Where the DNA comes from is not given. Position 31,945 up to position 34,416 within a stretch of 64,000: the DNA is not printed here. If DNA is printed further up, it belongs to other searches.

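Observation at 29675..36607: NuoE-NuoF-NuoG-like module encoded contiguously with NfnA/NfnB-like genes: candidate five-subunit flavin-based electron-bifurcating complex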

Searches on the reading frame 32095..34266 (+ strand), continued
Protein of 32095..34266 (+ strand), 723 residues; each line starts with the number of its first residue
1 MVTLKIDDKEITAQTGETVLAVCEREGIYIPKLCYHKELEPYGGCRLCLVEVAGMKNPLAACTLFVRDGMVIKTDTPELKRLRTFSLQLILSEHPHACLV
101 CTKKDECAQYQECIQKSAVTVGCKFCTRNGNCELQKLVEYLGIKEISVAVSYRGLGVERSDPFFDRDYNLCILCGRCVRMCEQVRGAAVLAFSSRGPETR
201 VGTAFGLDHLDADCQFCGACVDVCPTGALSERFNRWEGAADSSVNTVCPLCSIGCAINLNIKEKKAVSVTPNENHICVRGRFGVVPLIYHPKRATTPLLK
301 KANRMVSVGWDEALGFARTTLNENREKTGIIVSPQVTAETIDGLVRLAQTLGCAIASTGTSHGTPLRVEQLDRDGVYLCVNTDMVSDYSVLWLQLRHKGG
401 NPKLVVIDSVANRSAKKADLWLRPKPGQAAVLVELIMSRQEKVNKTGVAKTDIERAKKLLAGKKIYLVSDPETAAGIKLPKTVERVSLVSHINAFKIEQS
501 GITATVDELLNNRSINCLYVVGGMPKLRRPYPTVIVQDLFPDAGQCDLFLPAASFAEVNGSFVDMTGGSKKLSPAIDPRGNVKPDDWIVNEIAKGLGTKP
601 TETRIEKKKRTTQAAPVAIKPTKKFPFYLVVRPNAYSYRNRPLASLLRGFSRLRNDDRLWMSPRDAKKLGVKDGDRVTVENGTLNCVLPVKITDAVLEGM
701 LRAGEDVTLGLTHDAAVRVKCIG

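Call 31: search_solved_structures(query=window:32095-34266:+, max_evalue=1e-50, show_alignments=4)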
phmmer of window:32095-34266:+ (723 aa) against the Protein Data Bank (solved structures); distinct sequences matched with E-value up to 1e-50: 4.
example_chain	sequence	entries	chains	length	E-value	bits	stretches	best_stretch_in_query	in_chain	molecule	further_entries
9wxb_B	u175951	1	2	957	1.3e-58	202.1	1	2-354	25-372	Formate dehydrogenase alpha subunit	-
6tg9_A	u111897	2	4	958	1.2e-56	195.6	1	2-355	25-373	Formate dehydrogenase subunit alpha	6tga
7t2r_A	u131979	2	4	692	9.4e-55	189.4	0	123-341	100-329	NiFe hydrogenase subunit A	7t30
9bov_A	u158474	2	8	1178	2.5e-52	181.4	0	120-356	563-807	Molybdopterin oxidoreductase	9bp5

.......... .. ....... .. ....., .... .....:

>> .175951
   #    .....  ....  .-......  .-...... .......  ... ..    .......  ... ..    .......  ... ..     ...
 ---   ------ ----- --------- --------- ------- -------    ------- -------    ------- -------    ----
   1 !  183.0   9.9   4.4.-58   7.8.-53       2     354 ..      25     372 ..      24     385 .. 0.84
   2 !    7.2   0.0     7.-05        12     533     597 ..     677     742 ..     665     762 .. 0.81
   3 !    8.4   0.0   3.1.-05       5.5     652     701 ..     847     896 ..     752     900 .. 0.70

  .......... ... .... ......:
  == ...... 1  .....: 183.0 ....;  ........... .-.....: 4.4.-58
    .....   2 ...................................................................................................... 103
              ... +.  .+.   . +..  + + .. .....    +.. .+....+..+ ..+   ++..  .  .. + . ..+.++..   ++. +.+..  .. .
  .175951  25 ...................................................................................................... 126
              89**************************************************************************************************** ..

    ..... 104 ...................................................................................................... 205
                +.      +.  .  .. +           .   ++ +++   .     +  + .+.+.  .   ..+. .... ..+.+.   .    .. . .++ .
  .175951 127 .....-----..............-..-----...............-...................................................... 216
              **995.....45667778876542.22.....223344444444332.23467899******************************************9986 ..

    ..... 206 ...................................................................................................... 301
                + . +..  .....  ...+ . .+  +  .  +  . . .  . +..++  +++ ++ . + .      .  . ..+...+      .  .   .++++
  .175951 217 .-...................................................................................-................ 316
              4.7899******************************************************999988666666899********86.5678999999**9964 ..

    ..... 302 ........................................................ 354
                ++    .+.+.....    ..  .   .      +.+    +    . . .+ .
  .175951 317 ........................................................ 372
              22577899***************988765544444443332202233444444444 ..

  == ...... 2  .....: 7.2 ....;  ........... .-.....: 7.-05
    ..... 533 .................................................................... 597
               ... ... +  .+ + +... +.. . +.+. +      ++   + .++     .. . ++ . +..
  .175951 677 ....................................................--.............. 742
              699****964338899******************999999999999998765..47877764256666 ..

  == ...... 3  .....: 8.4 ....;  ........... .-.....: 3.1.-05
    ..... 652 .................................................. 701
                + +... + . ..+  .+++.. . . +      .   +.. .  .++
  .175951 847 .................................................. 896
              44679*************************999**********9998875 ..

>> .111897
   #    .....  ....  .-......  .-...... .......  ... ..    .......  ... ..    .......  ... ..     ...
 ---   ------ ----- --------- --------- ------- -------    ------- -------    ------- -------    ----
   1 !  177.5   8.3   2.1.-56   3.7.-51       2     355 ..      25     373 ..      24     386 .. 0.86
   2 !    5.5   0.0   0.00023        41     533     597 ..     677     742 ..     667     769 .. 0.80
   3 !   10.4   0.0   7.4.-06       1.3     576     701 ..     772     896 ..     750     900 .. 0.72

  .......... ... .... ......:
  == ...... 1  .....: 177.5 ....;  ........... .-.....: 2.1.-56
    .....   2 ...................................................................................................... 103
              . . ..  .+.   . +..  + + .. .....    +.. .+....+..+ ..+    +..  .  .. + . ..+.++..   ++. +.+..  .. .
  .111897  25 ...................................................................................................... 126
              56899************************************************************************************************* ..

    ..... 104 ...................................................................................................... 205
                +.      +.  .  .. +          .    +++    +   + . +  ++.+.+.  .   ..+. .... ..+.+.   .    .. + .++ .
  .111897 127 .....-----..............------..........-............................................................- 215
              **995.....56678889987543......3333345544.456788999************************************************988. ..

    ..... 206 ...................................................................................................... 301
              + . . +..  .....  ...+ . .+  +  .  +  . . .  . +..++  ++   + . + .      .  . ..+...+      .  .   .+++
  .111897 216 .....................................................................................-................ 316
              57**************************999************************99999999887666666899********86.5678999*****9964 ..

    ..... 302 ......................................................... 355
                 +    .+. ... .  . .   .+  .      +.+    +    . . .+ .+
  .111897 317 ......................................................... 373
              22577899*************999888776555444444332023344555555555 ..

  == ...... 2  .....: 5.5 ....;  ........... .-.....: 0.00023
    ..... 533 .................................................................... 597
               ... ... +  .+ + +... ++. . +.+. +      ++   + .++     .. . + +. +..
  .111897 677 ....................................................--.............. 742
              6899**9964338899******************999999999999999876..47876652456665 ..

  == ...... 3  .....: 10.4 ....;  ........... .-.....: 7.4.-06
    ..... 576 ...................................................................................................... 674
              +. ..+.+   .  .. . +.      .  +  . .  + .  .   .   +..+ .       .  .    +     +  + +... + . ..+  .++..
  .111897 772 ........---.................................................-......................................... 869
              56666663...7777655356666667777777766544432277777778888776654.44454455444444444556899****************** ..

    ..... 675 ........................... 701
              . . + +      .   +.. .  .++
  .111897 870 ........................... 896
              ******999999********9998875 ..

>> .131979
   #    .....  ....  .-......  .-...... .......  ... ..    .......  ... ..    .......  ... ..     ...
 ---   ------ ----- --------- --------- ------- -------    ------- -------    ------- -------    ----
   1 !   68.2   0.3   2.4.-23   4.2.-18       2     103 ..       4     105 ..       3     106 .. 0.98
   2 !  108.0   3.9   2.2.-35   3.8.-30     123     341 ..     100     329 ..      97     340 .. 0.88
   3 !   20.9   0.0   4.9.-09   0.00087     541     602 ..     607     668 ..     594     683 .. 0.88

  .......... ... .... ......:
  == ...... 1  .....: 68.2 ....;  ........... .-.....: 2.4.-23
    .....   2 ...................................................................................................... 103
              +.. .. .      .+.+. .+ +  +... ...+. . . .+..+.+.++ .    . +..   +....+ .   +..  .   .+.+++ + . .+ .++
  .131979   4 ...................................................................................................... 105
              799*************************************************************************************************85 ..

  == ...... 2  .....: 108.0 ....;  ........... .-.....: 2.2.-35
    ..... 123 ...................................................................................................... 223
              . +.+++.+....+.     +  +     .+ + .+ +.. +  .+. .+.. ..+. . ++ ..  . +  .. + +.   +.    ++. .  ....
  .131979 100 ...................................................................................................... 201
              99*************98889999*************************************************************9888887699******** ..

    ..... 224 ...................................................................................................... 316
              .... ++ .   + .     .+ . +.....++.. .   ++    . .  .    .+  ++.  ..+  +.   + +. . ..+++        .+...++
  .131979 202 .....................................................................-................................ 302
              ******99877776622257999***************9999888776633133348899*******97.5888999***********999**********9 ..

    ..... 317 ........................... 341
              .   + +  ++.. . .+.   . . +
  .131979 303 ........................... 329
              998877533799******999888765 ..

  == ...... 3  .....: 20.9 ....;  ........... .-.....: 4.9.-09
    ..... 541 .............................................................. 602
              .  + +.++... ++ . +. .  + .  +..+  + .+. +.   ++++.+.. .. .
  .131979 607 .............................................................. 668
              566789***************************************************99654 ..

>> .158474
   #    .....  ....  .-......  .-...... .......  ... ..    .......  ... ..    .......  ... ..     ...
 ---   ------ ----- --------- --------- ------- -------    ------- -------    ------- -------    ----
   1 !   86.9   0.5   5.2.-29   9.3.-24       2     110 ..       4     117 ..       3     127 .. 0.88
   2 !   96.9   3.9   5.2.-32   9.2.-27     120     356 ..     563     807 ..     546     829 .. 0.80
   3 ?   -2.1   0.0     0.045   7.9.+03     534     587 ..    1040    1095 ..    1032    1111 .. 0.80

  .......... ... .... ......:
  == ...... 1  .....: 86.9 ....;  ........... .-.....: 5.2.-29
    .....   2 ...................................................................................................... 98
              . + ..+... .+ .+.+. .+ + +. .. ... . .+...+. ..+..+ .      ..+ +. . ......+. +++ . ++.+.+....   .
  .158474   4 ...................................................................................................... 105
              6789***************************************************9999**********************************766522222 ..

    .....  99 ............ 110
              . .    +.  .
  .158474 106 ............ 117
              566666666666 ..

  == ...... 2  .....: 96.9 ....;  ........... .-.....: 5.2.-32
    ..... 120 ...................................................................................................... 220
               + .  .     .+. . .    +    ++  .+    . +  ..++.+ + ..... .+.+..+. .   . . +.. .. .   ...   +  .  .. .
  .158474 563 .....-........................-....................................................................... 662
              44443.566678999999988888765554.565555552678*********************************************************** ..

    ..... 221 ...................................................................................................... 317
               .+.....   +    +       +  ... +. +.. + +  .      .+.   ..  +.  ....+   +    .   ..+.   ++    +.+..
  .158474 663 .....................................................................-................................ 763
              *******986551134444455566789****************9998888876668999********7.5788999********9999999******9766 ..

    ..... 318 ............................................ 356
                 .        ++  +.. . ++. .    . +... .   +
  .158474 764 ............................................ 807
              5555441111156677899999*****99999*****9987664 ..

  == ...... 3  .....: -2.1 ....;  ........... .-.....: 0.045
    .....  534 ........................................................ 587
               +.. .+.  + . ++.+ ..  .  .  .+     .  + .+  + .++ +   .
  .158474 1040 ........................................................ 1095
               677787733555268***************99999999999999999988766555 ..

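Call 35: find_related_loci(query=A1, collection=genome_contigs, flank=7000)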
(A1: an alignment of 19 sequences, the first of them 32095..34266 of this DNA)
Query A1 (723 aa) in genome_contigs; peptide patterns used: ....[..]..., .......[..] (x = any residue, [..] = any of these).
600 stretches matched a pattern (row limit reached: there are more); 569 encode a relative of the query (tblastn E <= 1e-3); the best 80 are kept; 80 distinct loci.
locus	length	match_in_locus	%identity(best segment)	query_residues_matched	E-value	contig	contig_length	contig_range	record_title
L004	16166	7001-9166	51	1-720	0e+0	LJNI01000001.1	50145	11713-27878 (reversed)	MAG: candidate division TA06 bacterium DG_78 15855, whole genome shotgun sequence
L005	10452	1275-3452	51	1-722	0e+0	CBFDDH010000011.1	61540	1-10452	MAG TPA_asm: uncultured bacterium isolate SRR26215679_binner123_Refined_94 genome assembly, contig: ERZ25073473.98, whol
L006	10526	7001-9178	50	1-722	0e+0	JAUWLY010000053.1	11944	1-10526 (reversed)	MAG: Candidatus Stahlbacteria bacterium isolate CSMAG_2384 CSMAG_2384_k141_1480878_length_11944_cov_9.8235, whole genome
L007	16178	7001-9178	49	1-722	0e+0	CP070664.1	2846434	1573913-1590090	MAG: candidate division WOR-3 bacterium isolate bin77 chromosome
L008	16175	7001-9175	49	1-722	0e+0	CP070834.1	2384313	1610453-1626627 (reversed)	MAG: candidate division WOR-3 bacterium isolate bin1061 chromosome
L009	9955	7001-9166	49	1-721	0e+0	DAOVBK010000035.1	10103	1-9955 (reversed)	MAG TPA_asm: Candidatus Stahlbacteria bacterium isolate CSMAG_1003 CSMAG_1003_k141_2521794_length_10103_cov_8.0000, whol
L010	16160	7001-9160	48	1-722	0e+0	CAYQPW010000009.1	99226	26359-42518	MAG TPA_asm: uncultured bacterium isolate SRP214966_co6_155 genome assembly, contig: NODE_50_length_99226_cov_16.382481,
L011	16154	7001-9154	48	1-720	0e+0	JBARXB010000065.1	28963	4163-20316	MAG: bacterium isolate MFD12922_ilm_asm_bin34 k127_98991, whole genome shotgun sequence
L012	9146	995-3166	51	1-720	0e+0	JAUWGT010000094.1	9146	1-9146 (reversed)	MAG: Candidatus Stahlbacteria bacterium isolate CSMAG_2249 CSMAG_2249_k141_291269_length_9146_cov_10.0000, whole genome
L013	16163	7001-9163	46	1-721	0e+0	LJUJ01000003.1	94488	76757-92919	MAG: candidate division WOR_3 bacterium SM23_42 WORSMTZ_157, whole genome shotgun sequence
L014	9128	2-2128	46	16-722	0e+0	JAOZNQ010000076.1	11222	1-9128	MAG: bacterium isolate GMC4.concoct.256_sub GMC4_8175_length_11222_cov_8.702695, whole genome shotgun sequence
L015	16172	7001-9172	47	1-722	0e+0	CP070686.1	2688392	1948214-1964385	MAG: candidate division WOR-3 bacterium isolate bin65 chromosome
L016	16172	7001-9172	44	1-722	0e+0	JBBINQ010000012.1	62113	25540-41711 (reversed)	MAG: candidate division WOR-3 bacterium isolate SLS170214_bin_26 NODE_643_length_62113_cov_14.879548, whole genome shotg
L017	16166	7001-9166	45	1-721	0e+0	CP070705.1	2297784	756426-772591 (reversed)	MAG: candidate division WOR-3 bacterium isolate bin53 chromosome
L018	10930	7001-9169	46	2-721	0e+0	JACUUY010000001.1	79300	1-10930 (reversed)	MAG: candidate division WOR-3 bacterium isolate Kmv43 NODE_90_length_79300_cov_8.235725, whole genome shotgun sequence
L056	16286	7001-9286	34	4-679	4e-127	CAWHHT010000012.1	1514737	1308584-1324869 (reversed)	MAG: uncultured Thermoleophilia bacterium isolate MFD01872.bin.2.207 genome assembly, contig: contig_85620, whole genome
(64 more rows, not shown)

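Call 44: find_homologous_proteins(query=L056:6920-10312:+, max_evalue=1e-30)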
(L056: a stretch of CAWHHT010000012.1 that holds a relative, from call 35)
Query L056:6920-10312:+ (1131 aa): 1859 proteins with E <= 1e-30 among 8000 candidates; the best 120 are listed.
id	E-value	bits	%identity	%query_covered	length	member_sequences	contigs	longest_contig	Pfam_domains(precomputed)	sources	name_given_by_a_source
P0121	0.0e+0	2551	100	100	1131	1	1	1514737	PF10418.15,PF13510.12,PF10588.15,PF00384.28,PF00111.33,PF12838.13,PF22117.3,PF04879.22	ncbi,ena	-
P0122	0.0e+0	1412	57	98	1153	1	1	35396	PF10418.15,PF13510.12,PF10588.15,PF00384.28,PF00111.33,PF12838.13,PF22117.3,PF04879.22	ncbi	-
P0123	0.0e+0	1406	58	98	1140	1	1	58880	PF10418.15,PF13510.12,PF10588.15,PF00384.28,PF12838.13,PF22117.3,PF04879.22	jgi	jgi:NADH dehydrogenase/NADH:ubiquinone oxidoreductase subunit G/NAD(P)H-flavin reductase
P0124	0.0e+0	1401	58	98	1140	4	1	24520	PF10418.15,PF13510.12,PF10588.15,PF00384.28,PF00111.33,PF12838.13,PF22117.3,PF04879.22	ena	-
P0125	0.0e+0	1381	57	98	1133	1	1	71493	PF10418.15,PF13510.12,PF10588.15,PF00384.28,PF00111.33,PF12838.13,PF22117.3,PF04879.22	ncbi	-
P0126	0.0e+0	1371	56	99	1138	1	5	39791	PF10418.15,PF13510.12,PF10588.15,PF00384.28,PF00111.33,PF12838.13,PF22117.3,PF04879.22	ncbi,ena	-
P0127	0.0e+0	1210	68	75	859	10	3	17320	PF13510.12,PF10588.15,PF00384.28,PF00111.33,PF01568.28,PF12838.13,PF22117.3,PF04879.22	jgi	jgi:formate dehydrogenase alpha subunit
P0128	0.0e+0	1187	66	74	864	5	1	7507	PF13510.12,PF10588.15,PF00384.28,PF00111.33,PF12838.13,PF22117.3,PF04879.22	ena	-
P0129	0.0e+0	1164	66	74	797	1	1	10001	PF13510.12,PF10588.15,PF00384.28,PF00111.33,PF12838.13,PF22117.3,PF04879.22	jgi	jgi:predicted molibdopterin-dependent oxidoreductase YjgC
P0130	0.0e+0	1152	65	73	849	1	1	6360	PF13510.12,PF10588.15,PF00384.28,PF00037.33,PF12838.13,PF22117.3,PF04879.22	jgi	jgi:formate dehydrogenase alpha subunit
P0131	0.0e+0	1150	65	74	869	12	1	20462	PF13510.12,PF10588.15,PF00384.28,PF00037.33,PF01568.28,PF12838.13,PF22117.3,PF04879.22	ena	-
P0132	0.0e+0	1143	65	74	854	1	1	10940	PF13510.12,PF10588.15,PF00384.28,PF00037.33,PF12838.13,PF22117.3,PF04879.22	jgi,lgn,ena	-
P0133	0.0e+0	1141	64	74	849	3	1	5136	PF13510.12,PF10588.15,PF00384.28,PF00111.33,PF12838.13,PF22117.3,PF13183.12,PF04879.22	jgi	jgi:formate dehydrogenase (NADP+) alpha subunit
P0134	0.0e+0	1141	65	74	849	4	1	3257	PF13510.12,PF10588.15,PF00384.28,PF12838.13,PF22117.3,PF04879.22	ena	-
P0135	0.0e+0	1139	64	74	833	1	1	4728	PF13510.12,PF10588.15,PF00384.28,PF00111.33,PF12838.13,PF22117.3,PF04879.22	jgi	jgi:formate dehydrogenase alpha subunit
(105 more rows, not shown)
